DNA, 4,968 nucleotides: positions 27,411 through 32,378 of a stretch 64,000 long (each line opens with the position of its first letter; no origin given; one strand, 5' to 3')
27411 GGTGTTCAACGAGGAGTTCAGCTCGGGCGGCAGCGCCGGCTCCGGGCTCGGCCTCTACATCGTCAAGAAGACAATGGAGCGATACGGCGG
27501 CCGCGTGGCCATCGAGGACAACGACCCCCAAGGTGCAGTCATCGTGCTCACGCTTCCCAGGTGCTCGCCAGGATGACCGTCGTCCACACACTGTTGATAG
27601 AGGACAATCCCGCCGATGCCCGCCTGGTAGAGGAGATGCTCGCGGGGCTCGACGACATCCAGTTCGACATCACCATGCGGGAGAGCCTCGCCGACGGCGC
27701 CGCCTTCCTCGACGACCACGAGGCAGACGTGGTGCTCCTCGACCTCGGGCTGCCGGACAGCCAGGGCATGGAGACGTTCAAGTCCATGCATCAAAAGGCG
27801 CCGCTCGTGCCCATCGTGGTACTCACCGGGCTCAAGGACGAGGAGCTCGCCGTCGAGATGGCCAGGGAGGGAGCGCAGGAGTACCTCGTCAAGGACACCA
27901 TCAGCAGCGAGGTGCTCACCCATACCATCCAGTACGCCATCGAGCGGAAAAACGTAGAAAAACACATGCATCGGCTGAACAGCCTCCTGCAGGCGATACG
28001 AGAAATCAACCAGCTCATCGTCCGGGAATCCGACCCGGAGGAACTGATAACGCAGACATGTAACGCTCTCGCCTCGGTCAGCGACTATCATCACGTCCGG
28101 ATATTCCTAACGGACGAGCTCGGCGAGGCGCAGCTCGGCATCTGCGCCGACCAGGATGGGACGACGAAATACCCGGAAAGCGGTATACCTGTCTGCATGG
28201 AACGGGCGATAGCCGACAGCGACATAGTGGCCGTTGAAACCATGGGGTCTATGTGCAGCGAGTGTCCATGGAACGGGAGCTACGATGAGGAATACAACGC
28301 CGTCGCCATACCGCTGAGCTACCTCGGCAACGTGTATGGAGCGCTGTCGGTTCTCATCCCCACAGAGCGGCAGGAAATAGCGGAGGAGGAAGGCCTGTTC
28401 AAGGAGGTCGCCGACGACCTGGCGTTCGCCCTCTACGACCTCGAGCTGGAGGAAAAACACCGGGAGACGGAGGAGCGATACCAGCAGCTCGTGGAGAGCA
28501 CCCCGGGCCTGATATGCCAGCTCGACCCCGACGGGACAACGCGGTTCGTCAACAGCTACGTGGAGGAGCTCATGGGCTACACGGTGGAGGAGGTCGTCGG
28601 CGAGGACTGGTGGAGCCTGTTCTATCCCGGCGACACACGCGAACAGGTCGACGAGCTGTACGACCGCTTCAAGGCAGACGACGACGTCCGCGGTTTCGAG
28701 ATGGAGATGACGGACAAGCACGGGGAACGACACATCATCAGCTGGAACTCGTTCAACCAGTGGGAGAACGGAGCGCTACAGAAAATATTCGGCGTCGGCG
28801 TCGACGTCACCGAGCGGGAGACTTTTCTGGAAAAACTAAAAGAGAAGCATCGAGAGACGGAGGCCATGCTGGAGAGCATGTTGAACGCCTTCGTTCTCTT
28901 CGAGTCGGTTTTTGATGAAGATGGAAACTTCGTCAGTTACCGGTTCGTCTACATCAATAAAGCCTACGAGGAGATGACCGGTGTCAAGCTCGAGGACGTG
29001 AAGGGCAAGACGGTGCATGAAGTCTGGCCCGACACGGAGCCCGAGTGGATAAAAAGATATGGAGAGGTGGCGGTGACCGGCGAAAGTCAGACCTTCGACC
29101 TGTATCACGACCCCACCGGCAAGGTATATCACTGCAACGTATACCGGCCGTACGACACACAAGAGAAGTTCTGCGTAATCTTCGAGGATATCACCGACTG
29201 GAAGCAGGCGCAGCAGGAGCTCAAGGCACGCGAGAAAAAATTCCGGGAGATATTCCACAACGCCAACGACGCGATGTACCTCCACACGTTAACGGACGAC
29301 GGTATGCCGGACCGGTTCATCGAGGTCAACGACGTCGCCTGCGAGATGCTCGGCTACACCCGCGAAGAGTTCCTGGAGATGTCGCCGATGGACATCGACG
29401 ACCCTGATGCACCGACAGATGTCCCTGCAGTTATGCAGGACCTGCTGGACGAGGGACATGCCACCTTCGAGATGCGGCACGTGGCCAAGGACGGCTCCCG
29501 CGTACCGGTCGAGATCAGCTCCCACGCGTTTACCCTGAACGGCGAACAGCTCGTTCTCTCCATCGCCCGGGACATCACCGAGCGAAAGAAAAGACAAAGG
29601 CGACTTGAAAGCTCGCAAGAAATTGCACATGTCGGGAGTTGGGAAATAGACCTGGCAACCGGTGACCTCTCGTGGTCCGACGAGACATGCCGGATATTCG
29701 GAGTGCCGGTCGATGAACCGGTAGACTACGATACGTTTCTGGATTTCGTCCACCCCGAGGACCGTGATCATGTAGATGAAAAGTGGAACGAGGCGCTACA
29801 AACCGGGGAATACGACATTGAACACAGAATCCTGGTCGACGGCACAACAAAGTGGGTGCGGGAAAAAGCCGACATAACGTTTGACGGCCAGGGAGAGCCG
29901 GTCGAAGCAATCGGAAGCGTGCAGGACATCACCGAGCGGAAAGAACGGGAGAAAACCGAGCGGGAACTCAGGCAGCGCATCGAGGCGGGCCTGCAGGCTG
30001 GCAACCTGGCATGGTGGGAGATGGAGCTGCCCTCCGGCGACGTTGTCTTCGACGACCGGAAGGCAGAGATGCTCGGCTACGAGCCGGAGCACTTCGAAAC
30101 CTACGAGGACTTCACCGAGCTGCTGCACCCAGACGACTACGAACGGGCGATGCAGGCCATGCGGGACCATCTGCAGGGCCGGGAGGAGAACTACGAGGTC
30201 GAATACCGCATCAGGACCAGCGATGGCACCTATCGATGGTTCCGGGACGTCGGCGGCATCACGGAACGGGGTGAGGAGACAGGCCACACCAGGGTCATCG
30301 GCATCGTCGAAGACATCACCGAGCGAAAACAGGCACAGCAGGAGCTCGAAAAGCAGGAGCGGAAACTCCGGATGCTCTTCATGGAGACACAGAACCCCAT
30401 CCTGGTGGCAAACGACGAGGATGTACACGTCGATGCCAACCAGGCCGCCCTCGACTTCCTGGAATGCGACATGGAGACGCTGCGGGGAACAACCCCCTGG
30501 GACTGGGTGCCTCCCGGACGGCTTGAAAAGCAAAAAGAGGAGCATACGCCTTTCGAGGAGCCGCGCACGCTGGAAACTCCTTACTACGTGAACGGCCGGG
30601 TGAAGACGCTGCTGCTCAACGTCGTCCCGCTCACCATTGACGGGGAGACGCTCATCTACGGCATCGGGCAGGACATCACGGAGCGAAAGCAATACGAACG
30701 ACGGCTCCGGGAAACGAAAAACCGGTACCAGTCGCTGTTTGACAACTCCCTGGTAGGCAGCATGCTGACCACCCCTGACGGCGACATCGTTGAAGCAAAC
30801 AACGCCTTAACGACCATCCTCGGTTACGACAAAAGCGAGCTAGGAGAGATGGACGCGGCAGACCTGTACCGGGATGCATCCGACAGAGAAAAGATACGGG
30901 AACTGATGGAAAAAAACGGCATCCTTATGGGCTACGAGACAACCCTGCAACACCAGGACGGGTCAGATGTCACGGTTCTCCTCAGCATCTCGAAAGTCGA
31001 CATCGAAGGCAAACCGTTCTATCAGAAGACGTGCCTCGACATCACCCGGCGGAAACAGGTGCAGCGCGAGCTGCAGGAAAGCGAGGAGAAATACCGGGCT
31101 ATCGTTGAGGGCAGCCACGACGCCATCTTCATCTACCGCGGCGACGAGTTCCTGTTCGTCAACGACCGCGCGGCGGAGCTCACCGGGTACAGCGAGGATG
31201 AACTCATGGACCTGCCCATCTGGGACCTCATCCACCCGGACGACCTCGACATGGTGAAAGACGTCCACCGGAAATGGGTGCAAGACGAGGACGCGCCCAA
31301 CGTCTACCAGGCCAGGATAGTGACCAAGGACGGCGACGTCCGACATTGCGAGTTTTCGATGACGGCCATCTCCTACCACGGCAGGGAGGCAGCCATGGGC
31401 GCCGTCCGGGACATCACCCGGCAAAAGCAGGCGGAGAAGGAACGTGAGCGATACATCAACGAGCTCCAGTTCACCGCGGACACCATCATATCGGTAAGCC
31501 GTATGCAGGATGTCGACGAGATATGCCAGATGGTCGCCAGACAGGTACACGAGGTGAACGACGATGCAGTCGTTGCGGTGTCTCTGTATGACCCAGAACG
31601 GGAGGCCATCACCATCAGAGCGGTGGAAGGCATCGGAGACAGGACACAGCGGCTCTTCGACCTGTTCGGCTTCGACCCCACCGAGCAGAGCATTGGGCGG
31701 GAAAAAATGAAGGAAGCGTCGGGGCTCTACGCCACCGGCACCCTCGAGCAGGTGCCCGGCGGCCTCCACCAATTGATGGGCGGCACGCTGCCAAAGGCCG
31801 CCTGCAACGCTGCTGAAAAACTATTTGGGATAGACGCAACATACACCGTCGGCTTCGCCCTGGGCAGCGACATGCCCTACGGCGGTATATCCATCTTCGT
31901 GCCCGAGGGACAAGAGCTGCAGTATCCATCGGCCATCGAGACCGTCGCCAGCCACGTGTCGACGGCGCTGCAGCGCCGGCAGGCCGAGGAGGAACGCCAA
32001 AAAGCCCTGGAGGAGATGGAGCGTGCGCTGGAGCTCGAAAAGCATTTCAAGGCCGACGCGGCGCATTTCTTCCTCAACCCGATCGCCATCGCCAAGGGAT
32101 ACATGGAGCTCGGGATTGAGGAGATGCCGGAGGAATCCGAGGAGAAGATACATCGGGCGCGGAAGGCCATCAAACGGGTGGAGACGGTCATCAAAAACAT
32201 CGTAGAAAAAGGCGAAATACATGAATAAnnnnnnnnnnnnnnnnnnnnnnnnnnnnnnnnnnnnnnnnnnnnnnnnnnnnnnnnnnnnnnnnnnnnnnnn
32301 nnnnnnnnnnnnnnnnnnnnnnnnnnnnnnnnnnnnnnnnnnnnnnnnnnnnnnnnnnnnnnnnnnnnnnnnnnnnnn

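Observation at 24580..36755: Twelve-kb signalling supercluster with a 1552-aa kinase-less multi-PAS protein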

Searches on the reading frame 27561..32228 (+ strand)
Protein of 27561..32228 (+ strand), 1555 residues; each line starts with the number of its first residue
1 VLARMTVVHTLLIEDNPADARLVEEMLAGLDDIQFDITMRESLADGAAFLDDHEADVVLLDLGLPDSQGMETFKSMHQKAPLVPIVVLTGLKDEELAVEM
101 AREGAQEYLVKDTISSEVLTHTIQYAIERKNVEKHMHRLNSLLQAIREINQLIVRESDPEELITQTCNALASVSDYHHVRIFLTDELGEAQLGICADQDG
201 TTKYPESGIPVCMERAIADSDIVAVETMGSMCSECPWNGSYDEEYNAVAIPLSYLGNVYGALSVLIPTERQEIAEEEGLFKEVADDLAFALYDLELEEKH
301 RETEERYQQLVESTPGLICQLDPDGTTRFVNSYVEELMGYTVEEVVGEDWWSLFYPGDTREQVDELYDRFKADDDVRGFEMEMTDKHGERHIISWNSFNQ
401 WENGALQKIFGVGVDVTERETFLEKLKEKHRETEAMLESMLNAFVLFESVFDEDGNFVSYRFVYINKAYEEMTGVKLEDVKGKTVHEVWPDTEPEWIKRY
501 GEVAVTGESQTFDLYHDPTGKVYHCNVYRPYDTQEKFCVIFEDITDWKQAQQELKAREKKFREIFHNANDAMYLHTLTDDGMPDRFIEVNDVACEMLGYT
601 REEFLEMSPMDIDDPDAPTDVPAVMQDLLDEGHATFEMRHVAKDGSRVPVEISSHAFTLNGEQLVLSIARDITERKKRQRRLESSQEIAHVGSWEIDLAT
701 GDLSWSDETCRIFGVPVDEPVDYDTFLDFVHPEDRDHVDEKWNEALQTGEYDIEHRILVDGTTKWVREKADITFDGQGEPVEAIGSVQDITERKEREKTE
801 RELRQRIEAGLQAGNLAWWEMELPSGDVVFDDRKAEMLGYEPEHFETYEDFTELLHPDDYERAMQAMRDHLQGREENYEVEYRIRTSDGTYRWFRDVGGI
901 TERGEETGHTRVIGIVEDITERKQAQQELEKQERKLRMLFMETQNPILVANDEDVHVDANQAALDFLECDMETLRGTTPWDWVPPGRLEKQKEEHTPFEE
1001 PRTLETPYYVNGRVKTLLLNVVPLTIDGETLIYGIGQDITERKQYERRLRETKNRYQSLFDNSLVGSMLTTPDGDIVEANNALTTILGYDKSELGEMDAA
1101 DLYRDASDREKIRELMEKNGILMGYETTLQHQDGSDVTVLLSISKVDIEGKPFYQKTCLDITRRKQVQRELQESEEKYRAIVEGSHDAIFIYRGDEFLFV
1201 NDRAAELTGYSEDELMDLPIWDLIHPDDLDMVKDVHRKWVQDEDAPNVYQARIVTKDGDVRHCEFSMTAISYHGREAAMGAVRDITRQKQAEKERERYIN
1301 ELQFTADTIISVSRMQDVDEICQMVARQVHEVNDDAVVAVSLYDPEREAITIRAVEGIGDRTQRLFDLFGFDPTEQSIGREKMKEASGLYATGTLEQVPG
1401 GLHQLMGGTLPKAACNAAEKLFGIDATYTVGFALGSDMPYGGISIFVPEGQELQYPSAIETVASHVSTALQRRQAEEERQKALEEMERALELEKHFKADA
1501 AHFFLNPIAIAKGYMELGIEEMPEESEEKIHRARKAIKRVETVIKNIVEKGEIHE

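Call 4: search_protein_families(library=pfam, proteins=[window:27561-32228:+], max_evalue=0.01)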
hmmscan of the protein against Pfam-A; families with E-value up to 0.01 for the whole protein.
window:27561-32228:+ (1555 aa): 11 families
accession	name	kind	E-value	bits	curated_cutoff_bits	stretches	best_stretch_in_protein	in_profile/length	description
PF08447.18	PAS_3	-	5.3e-73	241.8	25.6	5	830-916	4-89/89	PAS fold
PF13426.13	PAS_9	-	5.3e-70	232.7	27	6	577-674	7-103/103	PAS domain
PF00989.32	PAS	-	2.2e-66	221.4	22.6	6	1176-1285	1-113/113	PAS fold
PF08448.16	PAS_4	-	5.9e-64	213.6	23.1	6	311-420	1-109/110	PAS fold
PF13188.13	PAS_8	-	9.2e-46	152.7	21.8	5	1176-1229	1-55/65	PAS domain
PF00072.30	Response_reg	-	1.3e-16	61.2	30.2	1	11-118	2-106/111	Response regulator receiver domain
PF14598.12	PAS_11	-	1e-10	41.9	25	1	1197-1257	14-73/109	PAS domain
PF13185.12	GAF_2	-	1.2e-06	29.2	28.6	1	157-291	2-135/136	GAF domain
PF01590.32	GAF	-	1.5e-05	26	22.4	1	158-291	1-133/133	GAF domain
PF24820.1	Diguanyl_cycl_sensor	-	5.7e-05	23.5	28.1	0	944-983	6-45/109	Diguanylate cyclase-like sensor domain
PF00512.31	HisKA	-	0.00059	20.3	26.9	1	1496-1547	5-57/66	His Kinase A (phospho-acceptor) domain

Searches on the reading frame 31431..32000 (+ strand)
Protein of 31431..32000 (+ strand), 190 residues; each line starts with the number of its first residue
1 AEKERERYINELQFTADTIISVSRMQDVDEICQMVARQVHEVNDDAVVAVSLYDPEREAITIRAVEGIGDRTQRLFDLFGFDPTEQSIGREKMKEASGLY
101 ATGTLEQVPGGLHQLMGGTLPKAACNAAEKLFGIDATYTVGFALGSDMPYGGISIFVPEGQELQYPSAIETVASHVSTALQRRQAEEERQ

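Call 47: search_protein_families(library=ncbifam, proteins=[window:31431-32000:+], max_evalue=0.01)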
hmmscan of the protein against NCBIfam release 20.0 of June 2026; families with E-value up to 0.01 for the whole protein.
window:31431-32000:+ (190 aa): 0 families
